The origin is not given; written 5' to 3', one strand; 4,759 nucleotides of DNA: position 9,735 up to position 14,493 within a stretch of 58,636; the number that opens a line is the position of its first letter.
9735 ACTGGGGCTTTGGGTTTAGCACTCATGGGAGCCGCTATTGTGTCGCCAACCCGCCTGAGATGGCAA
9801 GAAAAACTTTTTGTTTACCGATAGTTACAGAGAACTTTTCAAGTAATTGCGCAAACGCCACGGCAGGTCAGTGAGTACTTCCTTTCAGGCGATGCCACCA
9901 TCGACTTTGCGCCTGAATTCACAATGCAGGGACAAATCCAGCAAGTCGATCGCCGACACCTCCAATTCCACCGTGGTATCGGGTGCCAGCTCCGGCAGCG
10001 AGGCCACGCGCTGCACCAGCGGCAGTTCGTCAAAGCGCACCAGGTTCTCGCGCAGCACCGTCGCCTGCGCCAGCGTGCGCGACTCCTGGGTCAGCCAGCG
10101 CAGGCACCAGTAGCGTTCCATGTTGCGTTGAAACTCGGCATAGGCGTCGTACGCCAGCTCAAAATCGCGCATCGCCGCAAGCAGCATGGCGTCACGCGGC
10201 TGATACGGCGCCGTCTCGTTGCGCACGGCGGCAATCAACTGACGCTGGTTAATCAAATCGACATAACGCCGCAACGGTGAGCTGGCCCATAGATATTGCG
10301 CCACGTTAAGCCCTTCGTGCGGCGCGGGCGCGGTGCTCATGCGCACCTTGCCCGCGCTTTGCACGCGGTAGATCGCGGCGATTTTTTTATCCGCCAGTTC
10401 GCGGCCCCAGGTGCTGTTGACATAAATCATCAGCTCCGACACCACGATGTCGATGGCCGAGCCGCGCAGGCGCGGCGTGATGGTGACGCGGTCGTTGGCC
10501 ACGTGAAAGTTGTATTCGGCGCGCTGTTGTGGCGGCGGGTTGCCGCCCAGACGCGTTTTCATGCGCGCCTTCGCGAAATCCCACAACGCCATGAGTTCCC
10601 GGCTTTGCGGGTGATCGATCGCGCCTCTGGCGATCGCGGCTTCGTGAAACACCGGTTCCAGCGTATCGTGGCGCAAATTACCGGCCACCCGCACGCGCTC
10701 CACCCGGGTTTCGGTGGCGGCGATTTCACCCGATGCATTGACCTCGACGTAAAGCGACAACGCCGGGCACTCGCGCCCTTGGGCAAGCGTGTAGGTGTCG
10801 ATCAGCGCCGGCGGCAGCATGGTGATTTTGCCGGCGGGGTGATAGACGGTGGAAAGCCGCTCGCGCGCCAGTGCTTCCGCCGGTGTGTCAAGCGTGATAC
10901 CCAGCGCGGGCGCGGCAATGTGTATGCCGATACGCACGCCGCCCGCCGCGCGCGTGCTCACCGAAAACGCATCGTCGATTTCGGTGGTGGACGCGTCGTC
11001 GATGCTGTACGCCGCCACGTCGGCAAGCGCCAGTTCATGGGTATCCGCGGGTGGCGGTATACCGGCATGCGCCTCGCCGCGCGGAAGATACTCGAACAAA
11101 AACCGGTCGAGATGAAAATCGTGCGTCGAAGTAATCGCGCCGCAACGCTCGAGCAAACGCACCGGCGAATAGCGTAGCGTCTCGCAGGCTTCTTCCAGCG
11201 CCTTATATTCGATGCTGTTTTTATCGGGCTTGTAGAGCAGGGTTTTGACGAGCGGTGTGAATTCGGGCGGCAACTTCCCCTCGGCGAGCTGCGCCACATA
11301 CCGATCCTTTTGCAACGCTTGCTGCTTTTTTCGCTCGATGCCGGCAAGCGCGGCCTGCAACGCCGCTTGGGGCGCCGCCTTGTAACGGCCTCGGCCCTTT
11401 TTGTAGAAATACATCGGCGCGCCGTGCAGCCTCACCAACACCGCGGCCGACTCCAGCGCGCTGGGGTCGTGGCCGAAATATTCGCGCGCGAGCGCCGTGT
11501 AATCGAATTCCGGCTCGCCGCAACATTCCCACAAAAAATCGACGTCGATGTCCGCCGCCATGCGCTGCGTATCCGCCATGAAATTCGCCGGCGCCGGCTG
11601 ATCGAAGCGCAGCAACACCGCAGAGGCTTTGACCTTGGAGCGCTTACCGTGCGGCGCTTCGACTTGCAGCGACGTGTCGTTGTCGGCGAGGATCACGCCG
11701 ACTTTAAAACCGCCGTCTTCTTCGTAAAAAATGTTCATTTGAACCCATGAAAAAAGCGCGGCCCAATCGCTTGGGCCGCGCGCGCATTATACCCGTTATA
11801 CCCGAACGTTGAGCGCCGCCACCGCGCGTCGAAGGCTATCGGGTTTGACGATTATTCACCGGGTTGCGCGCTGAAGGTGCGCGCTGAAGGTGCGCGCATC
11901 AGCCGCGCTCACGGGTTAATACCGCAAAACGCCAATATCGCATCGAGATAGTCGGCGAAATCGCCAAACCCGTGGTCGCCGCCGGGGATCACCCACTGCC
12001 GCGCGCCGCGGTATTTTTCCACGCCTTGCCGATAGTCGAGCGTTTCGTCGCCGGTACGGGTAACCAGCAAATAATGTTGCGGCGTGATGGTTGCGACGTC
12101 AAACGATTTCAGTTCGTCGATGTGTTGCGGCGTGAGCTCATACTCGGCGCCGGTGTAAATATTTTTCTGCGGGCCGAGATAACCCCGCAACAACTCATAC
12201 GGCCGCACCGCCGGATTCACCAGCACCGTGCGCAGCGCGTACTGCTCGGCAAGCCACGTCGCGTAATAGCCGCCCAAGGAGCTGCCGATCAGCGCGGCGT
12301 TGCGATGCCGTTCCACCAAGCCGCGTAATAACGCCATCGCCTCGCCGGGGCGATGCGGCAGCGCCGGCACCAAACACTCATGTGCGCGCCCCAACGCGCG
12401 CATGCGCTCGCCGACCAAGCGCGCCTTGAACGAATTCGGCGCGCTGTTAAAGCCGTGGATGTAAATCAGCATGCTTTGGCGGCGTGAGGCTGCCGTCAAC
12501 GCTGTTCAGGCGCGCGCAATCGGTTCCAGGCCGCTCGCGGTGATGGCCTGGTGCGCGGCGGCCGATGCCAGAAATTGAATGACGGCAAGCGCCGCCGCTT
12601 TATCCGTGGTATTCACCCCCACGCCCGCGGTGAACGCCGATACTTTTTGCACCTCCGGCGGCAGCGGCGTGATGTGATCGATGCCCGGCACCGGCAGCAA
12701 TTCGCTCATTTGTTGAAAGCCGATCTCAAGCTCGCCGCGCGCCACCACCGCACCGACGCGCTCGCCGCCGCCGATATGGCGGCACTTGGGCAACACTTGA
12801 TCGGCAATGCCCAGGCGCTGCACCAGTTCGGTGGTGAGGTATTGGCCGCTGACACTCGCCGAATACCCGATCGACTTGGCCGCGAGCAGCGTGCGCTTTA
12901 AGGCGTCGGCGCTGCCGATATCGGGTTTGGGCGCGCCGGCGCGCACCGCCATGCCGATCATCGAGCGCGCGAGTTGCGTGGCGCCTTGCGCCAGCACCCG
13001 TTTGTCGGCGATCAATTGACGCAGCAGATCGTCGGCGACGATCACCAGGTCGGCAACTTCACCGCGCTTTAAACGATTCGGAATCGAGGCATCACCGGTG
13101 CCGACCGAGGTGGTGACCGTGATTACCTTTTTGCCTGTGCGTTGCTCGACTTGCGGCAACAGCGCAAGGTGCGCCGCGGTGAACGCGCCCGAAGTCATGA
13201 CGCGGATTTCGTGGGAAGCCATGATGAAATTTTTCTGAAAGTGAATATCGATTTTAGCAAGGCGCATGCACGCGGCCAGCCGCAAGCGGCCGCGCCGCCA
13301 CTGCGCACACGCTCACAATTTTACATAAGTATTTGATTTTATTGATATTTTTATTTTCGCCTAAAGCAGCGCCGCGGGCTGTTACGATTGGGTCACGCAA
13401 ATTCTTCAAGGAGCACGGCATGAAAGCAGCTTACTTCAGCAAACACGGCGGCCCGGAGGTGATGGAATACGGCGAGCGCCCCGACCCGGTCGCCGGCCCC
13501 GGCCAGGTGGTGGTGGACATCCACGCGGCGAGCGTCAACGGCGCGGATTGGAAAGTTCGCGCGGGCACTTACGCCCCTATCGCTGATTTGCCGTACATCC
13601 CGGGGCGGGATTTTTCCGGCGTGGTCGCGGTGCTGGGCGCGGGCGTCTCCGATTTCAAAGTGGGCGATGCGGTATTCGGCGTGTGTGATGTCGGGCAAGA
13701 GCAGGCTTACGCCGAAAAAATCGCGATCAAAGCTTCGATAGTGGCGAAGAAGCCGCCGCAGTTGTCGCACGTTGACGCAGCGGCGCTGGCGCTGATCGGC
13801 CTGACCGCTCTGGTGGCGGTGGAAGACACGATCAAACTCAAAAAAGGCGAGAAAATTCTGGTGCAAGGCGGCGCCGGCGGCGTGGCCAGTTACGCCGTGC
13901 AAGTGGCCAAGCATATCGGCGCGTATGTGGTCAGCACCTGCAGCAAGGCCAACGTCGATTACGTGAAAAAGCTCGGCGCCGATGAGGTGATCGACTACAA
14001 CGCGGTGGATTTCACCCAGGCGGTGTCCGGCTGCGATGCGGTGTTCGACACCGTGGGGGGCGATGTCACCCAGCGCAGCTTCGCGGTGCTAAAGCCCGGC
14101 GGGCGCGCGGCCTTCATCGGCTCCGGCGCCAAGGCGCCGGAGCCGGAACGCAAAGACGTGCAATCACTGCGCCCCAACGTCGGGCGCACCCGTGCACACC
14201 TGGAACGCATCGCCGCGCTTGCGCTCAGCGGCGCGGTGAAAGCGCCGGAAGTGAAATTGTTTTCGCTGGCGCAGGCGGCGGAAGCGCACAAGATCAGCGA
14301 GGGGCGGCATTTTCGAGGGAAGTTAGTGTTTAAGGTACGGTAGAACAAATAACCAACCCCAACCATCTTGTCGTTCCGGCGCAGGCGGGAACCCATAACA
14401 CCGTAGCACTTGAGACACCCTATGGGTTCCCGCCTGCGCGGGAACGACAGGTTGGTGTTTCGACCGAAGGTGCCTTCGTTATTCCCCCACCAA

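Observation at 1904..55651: Recurrent ~33-bp AT-rich element (at least 12 copies in 58 kb) with an IHF-like core, placed at gene boundaries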

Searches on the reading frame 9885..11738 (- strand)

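Call 61: search_protein_families(library=pfam, proteins=[window:9885-11738:-], max_evalue=0.00001)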
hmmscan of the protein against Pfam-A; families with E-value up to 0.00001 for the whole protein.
window:9885-11738:- (617 aa): 1 family
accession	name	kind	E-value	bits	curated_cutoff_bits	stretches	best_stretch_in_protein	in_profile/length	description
PF00773.25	RNB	-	1.2e-42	146.8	29.3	2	238-462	4-229/326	RNB domain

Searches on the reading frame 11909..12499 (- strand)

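Call 61: search_protein_families(library=pfam, proteins=[window:11909-12499:-], max_evalue=0.00001)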
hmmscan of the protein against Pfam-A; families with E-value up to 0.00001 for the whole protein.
window:11909-12499:- (196 aa): 2 families
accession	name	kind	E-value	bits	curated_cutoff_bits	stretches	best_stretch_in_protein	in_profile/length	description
PF05728.18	UPF0227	-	2.5e-53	181.2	21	1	10-192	1-186/187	Uncharacterised protein family (UPF0227)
PF12697.13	Abhydrolase_6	-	2.6e-07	32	26.3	0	12-105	2-102/217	Alpha/beta hydrolase family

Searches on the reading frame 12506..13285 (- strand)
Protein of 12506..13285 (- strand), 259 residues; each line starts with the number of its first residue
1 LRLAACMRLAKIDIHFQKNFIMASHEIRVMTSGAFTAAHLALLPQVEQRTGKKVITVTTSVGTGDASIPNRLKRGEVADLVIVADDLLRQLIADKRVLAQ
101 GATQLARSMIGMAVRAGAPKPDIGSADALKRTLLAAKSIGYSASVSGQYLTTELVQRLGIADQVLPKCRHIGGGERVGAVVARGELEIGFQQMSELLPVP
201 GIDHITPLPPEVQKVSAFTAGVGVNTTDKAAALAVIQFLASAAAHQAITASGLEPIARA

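Call 57: search_protein_families(library=pfam, proteins=[window:12506-13285:-], max_evalue=0.00001)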
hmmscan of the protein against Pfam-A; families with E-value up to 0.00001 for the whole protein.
window:12506-13285:- (259 aa): 1 family
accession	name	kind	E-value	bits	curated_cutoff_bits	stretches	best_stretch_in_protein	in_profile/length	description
PF13531.11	SBP_bac_11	-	6.4e-32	111.6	25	1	27-253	1-226/227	Bacterial extracellular solute-binding protein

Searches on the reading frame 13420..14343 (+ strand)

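Call 57: search_protein_families(library=pfam, proteins=[window:13420-14343:+], max_evalue=0.00001)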
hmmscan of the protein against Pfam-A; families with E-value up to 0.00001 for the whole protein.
window:13420-14343:+ (307 aa): 3 families
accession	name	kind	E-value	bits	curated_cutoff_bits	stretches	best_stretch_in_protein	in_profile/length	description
PF13602.12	ADH_zinc_N_2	-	1.9e-21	77.8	27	1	185-303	1-133/134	Zinc-binding dehydrogenase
PF00107.32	ADH_zinc_N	-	2e-18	67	31.8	1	154-240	1-95/129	Zinc-binding dehydrogenase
PF08240.17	ADH_N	-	6.6e-17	62.1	23.5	1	26-99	1-90/104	Alcohol dehydrogenase GroES-like domain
